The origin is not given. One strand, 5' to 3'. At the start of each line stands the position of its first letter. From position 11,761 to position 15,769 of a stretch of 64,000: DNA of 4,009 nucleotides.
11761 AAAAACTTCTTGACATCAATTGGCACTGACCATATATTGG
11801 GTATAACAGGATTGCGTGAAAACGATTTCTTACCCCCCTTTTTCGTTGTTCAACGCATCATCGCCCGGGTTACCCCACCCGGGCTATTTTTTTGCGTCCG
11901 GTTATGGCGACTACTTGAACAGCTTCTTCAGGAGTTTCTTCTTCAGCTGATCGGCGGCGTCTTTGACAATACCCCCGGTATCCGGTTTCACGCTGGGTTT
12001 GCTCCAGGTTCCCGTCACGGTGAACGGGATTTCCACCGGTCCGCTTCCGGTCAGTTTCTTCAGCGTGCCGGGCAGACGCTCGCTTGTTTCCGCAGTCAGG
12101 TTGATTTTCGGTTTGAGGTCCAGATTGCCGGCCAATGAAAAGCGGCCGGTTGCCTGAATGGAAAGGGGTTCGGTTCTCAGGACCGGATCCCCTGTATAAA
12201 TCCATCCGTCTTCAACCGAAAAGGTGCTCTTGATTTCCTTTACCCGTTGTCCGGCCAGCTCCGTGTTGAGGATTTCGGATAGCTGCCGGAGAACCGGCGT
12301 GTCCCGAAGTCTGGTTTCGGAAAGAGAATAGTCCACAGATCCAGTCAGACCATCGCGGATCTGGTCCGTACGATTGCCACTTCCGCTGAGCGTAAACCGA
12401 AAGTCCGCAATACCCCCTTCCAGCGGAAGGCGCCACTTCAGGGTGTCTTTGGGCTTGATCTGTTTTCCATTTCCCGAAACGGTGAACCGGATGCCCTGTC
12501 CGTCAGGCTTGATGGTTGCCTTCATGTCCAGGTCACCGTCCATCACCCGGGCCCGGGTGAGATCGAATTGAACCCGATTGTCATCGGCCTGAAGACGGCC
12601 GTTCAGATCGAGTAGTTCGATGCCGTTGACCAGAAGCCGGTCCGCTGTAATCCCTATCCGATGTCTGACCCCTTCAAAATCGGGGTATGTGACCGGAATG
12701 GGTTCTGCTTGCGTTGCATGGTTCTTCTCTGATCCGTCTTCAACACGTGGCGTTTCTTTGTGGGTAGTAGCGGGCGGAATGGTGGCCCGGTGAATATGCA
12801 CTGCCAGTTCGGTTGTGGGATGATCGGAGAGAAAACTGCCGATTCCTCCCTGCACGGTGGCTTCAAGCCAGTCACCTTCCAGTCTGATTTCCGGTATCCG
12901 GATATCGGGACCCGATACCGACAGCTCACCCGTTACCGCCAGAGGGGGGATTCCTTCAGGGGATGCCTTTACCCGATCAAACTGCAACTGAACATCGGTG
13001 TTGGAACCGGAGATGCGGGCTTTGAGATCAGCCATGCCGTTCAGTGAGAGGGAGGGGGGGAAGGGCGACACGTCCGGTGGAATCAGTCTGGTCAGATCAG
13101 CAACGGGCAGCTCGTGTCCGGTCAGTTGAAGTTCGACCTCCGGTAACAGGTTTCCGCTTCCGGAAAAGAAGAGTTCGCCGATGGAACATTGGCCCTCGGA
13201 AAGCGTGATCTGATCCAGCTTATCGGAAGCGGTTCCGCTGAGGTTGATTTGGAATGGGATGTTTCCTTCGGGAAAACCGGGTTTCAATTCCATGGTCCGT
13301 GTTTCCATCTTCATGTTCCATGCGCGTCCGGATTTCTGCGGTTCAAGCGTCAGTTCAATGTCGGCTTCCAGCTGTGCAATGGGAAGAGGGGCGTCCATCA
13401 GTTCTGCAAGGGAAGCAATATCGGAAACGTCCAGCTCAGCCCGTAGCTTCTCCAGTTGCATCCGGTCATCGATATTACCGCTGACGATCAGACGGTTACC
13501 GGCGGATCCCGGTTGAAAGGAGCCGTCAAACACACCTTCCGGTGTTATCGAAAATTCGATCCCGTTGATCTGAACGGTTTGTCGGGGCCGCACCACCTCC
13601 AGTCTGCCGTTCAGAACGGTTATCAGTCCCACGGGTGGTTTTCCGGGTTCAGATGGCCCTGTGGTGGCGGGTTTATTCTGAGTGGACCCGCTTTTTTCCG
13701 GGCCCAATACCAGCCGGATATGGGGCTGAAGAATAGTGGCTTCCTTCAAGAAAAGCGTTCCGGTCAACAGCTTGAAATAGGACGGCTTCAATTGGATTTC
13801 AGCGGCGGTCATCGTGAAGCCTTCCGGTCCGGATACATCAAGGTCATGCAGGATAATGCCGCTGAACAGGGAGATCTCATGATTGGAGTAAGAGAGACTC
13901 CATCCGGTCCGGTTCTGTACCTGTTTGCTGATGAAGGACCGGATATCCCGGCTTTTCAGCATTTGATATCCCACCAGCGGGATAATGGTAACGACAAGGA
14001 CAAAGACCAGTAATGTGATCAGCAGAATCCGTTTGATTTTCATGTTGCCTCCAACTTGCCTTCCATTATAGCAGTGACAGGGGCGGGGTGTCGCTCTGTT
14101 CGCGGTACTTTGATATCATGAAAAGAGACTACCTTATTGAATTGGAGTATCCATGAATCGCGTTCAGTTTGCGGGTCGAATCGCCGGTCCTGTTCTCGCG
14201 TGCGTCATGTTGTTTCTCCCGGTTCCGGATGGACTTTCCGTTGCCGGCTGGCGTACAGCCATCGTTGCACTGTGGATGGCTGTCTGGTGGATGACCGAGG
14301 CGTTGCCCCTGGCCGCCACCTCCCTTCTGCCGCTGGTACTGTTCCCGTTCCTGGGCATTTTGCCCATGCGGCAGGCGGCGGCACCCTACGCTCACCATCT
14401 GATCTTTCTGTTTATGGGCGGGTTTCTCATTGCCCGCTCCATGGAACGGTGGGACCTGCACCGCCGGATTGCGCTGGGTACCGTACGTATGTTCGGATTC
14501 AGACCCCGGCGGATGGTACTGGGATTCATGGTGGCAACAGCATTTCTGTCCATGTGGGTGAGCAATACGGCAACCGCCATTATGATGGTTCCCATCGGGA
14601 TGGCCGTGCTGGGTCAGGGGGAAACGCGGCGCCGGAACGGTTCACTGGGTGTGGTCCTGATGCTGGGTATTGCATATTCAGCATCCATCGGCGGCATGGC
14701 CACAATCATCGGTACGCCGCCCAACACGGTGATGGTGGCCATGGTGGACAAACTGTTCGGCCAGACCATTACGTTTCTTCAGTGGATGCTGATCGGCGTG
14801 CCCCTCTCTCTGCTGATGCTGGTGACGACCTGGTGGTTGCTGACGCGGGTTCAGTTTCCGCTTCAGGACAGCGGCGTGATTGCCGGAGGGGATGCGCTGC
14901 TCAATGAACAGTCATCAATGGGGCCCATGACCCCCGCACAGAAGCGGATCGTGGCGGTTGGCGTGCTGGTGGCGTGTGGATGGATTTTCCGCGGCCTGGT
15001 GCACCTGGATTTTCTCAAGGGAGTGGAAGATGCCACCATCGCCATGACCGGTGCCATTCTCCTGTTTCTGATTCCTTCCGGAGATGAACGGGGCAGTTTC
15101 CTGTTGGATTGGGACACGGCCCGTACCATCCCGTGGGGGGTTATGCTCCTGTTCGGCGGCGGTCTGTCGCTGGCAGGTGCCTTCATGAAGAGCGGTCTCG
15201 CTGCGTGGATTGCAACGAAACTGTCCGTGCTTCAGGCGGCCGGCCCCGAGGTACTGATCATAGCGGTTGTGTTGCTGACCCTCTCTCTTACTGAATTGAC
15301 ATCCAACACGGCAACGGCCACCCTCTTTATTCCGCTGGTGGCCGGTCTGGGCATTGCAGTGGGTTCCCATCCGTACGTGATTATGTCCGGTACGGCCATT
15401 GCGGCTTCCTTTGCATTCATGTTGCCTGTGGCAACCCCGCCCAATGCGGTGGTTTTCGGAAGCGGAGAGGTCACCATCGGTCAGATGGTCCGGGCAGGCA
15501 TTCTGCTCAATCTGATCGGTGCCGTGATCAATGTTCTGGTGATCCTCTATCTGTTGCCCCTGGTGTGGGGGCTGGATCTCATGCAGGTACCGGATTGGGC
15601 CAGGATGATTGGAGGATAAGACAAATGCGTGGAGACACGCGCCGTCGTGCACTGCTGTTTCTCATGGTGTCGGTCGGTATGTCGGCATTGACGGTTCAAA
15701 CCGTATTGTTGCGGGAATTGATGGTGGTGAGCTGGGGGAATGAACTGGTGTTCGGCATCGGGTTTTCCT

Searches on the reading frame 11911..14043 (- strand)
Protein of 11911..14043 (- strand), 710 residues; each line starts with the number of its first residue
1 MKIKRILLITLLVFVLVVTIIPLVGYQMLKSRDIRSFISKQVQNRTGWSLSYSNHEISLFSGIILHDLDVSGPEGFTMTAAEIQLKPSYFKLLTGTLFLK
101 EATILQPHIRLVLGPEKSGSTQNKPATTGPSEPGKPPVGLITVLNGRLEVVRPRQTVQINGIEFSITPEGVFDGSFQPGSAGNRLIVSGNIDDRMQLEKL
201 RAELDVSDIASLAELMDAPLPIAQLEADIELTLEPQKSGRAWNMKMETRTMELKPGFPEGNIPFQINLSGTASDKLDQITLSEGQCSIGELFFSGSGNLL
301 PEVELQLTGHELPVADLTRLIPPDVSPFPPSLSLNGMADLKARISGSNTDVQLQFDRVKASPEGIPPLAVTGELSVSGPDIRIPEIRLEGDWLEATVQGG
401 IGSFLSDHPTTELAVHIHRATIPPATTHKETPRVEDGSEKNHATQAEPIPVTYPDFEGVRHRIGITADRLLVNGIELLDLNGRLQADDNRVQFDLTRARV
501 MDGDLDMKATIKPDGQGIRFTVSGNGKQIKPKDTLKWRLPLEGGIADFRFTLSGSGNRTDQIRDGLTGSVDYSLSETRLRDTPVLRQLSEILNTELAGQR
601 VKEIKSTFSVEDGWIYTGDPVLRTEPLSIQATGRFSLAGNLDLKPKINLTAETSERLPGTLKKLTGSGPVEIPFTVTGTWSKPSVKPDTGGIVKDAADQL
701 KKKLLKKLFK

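Call 46: search_protein_families(library=ncbifam, proteins=[window:11911-14043:-])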
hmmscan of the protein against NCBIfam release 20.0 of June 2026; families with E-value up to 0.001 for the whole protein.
window:11911-14043:- (710 aa): 2 families
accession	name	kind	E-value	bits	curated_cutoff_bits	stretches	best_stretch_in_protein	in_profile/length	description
TIGR04411.1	T2SS_GspN_Lepto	equivalog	1.7e-09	37.6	50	1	13-96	9-90/280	type II secretion system protein GspN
NF008091.0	PRK10833.1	equivalog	1.3e-08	33.9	412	1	385-705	258-595/618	outer membrane assembly protein AsmA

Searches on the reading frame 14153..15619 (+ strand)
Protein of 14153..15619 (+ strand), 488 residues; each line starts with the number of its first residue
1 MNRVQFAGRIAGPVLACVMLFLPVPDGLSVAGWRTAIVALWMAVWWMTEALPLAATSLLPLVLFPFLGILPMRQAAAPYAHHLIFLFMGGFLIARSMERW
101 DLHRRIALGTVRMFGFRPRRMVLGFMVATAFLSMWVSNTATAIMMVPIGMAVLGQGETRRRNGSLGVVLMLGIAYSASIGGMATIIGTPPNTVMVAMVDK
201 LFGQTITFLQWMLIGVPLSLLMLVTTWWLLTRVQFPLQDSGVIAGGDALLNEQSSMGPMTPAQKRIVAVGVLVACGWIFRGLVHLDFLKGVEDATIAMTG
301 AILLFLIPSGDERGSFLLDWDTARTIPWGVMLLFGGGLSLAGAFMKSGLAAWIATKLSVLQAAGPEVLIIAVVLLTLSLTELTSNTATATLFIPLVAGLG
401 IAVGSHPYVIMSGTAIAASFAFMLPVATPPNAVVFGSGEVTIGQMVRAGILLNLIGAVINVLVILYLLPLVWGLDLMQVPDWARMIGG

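Call 46: search_protein_families(library=ncbifam, proteins=[window:14153-15619:+])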
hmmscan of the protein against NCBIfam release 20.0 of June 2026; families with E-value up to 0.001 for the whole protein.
window:14153-15619:+ (488 aa): 2 families
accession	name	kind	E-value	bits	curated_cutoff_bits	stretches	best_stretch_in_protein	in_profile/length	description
TIGR00785.1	dass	subfamily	7.7e-84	281.9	198.6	1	23-466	1-442/444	DASS family sodium-coupled anion symporter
NF040989.1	MamN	equivalog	1.3e-05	24.1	500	1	79-412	55-364/437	magnetosome biogenesis transporter MamN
